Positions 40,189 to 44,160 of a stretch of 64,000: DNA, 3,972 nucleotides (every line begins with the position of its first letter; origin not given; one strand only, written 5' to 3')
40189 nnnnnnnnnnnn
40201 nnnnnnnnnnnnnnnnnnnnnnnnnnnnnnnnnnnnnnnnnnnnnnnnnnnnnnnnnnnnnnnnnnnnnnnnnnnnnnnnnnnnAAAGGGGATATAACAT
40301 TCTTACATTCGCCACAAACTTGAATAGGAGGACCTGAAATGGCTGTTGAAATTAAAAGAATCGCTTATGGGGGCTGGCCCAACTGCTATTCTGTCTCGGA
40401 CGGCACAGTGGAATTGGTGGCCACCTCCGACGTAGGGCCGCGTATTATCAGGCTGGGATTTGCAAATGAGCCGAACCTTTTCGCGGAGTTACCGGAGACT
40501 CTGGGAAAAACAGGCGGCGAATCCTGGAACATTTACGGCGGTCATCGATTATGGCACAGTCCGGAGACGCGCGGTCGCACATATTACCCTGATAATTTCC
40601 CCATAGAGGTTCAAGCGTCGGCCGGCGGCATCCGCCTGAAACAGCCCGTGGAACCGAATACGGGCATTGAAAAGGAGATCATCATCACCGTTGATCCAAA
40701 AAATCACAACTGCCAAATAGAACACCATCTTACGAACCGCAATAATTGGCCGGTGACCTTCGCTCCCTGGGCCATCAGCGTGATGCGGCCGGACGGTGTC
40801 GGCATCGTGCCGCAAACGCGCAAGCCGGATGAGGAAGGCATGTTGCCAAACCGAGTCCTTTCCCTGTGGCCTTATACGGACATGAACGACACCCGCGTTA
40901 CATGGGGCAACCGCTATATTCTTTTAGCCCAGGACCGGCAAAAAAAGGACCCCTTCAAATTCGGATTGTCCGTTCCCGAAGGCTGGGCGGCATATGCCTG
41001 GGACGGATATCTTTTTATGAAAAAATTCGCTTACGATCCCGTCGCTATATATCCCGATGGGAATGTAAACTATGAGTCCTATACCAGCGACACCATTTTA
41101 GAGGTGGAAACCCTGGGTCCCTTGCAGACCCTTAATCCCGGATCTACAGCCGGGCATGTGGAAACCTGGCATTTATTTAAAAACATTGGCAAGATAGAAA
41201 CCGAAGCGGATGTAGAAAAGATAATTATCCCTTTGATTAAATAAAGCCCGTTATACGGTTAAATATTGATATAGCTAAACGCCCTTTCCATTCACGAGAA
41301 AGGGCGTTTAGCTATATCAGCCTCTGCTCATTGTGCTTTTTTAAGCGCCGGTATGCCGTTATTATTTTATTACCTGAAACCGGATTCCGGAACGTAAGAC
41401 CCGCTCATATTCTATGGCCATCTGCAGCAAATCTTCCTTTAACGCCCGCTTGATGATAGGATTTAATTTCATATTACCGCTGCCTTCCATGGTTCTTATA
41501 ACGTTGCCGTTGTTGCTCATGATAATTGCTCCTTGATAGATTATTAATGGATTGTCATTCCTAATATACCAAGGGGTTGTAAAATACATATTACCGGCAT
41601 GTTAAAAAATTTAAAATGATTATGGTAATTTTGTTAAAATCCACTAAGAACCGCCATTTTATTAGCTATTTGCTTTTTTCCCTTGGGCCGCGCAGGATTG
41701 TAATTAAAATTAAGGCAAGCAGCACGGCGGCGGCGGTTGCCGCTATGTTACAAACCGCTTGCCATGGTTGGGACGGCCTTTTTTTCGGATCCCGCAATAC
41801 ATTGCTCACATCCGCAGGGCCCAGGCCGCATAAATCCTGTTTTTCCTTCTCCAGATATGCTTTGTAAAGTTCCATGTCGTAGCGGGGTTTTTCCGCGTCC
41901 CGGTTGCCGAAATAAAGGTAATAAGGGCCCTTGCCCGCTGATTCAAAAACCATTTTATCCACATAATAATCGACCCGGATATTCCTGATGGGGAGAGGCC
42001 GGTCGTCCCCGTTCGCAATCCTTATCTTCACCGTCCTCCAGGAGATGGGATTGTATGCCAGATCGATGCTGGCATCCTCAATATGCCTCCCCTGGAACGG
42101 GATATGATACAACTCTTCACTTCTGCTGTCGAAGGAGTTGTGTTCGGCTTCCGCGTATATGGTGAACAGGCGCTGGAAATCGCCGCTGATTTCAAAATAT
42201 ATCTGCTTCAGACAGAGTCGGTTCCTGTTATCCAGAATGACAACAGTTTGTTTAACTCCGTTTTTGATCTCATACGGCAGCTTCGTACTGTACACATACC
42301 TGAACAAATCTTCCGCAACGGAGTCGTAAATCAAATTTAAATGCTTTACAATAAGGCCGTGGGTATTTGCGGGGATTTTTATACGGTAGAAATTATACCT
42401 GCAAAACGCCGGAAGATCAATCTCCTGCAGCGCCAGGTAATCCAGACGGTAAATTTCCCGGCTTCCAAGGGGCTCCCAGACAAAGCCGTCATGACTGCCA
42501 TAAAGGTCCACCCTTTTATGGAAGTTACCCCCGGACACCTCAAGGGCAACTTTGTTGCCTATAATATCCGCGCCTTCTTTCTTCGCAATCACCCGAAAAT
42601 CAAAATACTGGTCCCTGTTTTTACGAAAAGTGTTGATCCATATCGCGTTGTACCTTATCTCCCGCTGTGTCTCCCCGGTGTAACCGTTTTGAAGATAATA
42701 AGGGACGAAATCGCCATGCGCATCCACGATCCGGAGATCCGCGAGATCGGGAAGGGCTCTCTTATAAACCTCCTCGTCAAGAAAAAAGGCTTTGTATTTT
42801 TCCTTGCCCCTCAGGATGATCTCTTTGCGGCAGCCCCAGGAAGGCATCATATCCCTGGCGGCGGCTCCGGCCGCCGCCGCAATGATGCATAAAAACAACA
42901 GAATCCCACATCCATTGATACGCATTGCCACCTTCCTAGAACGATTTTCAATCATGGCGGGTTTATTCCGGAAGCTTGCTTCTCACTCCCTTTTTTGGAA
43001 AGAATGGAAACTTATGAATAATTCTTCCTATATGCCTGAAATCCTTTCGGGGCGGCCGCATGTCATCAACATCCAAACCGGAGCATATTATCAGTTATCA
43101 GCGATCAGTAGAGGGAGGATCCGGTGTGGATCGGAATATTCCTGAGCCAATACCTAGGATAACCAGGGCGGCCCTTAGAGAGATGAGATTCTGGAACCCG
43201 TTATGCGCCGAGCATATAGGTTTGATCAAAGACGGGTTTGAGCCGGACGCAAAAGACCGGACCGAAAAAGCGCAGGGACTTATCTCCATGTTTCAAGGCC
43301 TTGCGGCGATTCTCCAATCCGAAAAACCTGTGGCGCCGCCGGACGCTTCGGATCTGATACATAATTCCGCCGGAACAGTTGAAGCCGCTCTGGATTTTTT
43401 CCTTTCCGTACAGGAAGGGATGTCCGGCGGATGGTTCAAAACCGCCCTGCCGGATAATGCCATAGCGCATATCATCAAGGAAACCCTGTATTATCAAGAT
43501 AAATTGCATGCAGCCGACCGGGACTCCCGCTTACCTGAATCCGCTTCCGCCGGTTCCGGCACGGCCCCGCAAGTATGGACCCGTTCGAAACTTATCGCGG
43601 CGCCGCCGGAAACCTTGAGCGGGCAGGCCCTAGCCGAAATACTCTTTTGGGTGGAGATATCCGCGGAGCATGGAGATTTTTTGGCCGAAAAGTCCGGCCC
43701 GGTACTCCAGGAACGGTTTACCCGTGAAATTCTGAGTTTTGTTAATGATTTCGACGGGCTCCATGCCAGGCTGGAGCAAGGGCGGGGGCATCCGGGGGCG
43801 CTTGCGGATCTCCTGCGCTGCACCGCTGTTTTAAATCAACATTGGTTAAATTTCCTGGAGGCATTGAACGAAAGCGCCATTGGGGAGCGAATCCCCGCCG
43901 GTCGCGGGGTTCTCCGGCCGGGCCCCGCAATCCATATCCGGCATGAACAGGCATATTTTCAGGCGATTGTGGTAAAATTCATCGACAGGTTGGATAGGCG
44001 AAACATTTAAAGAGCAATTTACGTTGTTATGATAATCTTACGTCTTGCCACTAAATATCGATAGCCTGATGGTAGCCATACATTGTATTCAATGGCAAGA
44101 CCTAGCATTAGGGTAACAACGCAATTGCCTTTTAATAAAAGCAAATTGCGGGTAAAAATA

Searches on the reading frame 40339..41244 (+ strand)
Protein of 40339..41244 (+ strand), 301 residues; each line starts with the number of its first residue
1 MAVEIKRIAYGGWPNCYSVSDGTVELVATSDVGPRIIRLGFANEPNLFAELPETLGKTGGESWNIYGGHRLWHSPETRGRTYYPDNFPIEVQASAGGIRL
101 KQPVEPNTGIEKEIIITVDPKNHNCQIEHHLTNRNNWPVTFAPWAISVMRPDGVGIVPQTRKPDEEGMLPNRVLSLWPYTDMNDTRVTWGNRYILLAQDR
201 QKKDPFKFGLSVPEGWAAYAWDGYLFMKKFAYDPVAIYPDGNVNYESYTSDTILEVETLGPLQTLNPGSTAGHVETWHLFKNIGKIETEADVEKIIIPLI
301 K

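Call 35: search_protein_families(library=pfam, proteins=[window:40339-41244:+])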
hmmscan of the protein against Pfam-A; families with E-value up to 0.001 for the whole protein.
window:40339-41244:+ (301 aa): 1 family
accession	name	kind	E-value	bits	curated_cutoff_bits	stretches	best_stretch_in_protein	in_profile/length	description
PF14315.11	DUF4380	-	0.00096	18.6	29.4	0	94-279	105-294/295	Domain of unknown function (DUF4380)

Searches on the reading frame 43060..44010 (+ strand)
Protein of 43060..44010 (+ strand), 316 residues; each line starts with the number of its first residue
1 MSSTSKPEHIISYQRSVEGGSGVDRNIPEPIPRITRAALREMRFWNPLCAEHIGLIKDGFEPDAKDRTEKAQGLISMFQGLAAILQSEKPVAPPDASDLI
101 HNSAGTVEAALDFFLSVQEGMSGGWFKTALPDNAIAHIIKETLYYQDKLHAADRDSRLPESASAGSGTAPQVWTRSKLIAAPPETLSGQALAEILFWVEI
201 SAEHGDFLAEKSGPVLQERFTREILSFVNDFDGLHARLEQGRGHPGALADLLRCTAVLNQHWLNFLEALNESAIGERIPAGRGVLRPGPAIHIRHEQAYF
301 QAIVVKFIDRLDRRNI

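Call 16: find_encoding_contigs(protein=window:43060-44010:+, flank=10000, max_places=10)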
Protein window:43060-44010:+ (316 aa): no gene with exactly this product is on record in the collection.

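Call 17: search_protein_families(library=pfam, proteins=[window:43060-44010:+])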
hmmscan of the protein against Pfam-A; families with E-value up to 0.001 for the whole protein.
window:43060-44010:+ (316 aa): 1 family
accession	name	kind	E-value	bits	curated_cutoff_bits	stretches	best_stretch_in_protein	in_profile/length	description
PF11155.13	DUF2935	-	4.3e-19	69.7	24.4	2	38-149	3-120/121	Domain of unknown function (DUF2935)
